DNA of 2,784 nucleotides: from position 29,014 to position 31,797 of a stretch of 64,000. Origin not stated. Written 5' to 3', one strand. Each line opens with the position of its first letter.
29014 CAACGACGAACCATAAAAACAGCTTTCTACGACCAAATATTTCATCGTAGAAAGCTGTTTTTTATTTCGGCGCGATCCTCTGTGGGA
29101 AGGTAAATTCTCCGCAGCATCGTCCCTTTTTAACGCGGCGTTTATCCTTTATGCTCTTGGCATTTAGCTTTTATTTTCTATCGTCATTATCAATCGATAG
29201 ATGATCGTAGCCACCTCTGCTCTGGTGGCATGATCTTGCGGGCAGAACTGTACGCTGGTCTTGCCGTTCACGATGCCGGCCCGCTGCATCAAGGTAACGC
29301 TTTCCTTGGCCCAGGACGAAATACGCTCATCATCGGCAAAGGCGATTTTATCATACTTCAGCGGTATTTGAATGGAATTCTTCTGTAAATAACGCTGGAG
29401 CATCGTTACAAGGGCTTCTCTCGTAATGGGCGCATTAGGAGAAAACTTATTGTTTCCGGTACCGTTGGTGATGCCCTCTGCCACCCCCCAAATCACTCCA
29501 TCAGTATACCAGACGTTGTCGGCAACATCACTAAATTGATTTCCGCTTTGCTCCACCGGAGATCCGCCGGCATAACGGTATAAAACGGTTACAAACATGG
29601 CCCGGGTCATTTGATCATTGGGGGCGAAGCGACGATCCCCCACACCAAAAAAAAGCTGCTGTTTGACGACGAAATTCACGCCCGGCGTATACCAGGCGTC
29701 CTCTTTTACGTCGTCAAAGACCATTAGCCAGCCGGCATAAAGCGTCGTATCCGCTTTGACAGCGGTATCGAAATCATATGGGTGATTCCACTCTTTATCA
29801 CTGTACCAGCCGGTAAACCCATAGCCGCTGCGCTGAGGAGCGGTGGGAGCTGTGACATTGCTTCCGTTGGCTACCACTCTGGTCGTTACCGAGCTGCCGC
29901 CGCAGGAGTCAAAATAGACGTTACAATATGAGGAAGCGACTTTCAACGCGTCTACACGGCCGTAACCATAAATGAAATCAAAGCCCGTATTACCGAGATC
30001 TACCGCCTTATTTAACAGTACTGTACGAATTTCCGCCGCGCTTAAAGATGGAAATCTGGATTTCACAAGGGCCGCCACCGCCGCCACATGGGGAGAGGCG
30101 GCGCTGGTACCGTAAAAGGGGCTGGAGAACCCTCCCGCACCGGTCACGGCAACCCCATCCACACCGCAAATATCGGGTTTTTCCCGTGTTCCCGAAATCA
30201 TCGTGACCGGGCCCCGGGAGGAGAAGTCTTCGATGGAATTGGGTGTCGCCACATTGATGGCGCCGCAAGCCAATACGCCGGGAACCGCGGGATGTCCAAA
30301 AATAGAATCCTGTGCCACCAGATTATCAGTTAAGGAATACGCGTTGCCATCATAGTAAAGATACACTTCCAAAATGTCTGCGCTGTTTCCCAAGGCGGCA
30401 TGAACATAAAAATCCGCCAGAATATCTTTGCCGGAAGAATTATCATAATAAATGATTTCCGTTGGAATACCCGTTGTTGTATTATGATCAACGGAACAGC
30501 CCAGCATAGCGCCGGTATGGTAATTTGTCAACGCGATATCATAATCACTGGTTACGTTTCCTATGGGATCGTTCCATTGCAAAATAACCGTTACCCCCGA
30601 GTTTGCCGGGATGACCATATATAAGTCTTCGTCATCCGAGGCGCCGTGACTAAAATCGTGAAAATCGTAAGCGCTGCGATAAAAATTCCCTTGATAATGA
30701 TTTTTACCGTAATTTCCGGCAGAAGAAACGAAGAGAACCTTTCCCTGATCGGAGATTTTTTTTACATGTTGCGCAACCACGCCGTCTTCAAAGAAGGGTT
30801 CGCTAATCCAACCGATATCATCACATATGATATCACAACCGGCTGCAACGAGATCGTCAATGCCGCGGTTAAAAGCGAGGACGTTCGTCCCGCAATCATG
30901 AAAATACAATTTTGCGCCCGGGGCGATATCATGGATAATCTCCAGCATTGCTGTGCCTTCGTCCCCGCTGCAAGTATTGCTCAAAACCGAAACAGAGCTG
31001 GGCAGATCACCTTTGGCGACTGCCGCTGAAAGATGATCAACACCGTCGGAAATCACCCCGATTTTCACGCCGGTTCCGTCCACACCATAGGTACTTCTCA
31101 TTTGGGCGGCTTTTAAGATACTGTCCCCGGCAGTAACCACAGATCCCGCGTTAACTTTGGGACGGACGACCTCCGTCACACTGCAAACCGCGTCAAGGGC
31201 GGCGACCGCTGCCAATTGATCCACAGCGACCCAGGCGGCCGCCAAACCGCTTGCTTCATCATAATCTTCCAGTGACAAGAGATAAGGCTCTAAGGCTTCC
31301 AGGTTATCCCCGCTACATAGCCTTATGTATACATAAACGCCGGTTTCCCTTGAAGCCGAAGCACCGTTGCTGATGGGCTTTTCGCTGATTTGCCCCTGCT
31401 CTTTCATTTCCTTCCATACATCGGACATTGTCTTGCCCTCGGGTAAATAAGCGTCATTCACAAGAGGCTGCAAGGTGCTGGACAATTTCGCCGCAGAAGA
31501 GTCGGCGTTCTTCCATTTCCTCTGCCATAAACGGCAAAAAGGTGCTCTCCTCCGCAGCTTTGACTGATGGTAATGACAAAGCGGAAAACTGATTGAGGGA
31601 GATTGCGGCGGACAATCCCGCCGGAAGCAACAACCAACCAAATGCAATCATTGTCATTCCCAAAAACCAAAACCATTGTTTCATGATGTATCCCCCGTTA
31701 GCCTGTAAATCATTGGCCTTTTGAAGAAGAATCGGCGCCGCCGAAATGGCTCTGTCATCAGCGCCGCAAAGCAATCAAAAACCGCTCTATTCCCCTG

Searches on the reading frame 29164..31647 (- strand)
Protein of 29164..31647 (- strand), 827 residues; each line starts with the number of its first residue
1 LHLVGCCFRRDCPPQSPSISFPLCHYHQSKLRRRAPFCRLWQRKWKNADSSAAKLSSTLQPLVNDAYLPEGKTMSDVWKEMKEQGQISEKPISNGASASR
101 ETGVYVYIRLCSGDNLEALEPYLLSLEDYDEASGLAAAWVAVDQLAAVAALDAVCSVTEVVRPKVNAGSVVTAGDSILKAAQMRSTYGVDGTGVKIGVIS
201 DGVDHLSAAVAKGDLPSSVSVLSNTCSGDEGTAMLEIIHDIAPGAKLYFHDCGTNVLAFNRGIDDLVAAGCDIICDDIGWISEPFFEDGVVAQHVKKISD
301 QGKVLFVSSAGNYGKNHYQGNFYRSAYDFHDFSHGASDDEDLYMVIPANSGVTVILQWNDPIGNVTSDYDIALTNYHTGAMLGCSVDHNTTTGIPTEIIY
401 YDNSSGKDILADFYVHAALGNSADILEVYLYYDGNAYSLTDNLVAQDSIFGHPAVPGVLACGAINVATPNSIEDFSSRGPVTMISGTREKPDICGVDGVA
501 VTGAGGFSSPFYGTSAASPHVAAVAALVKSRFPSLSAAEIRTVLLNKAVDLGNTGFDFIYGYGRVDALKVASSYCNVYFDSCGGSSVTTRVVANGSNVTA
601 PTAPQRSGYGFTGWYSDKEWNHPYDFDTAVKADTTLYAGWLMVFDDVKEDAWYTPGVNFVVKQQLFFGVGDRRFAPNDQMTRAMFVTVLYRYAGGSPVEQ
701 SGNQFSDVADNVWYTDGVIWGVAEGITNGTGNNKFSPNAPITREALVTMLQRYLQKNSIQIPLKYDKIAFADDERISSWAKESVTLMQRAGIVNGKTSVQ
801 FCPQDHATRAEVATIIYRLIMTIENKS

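Call 7: search_protein_families(library=pfam, proteins=[window:29164-31647:-], max_evalue=0.01)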
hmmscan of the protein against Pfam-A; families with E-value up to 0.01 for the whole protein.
window:29164-31647:- (827 aa): 3 families
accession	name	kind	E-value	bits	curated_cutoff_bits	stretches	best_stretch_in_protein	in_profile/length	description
PF00395.25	SLH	-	8.9e-29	99.6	20.8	3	705-744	2-41/44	S-layer homology domain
PF00082.27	Peptidase_S8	-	3.5e-26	92.6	21.8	2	413-563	145-288/288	Subtilase family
PF09479.16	Flg_new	-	4.2e-16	59.3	27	1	576-638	2-64/65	Listeria-Bacteroides repeat domain (List_Bact_rpt)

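Call 65: search_protein_families(library=ncbifam, proteins=[window:29164-31647:-], max_evalue=0.001)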
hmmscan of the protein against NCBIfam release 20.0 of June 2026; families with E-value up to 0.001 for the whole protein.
window:29164-31647:- (827 aa): 7 families
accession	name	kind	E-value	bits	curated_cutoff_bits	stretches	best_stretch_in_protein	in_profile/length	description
TIGR03921.1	T7SS_mycosin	equivalog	2e-18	66.7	278.75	1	453-568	170-282/353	type VII secretion-associated serine protease mycosin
NF033190.2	inl_like_NEAT_1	exception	9.7e-15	53.9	1275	1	641-820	579-752/754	NEAT domain-containing leucine-rich repeat protein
NF033595.1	denti_PrtP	equivalog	5.5e-08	31.9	300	1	454-572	386-503/606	dentilisin complex serine proteinase subunit PrtP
NF052328.1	NeuramTDE0471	equivalog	5.8e-06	25.3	900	1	577-653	49-129/538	neuraminidase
NF033188.1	internalin_H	exception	8.4e-06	24.7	1050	1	569-639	340-409/548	InlH/InlC2 family class 1 internalin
TIGR02543.1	List_Bact_rpt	repeat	1.5e-05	25.2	20.95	1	604-640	1-40/44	TIGR02543 family repeat protein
NF033189.1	internalin_A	exception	0.0004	18.8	1600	1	571-639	634-701/799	class 1 internalin InlA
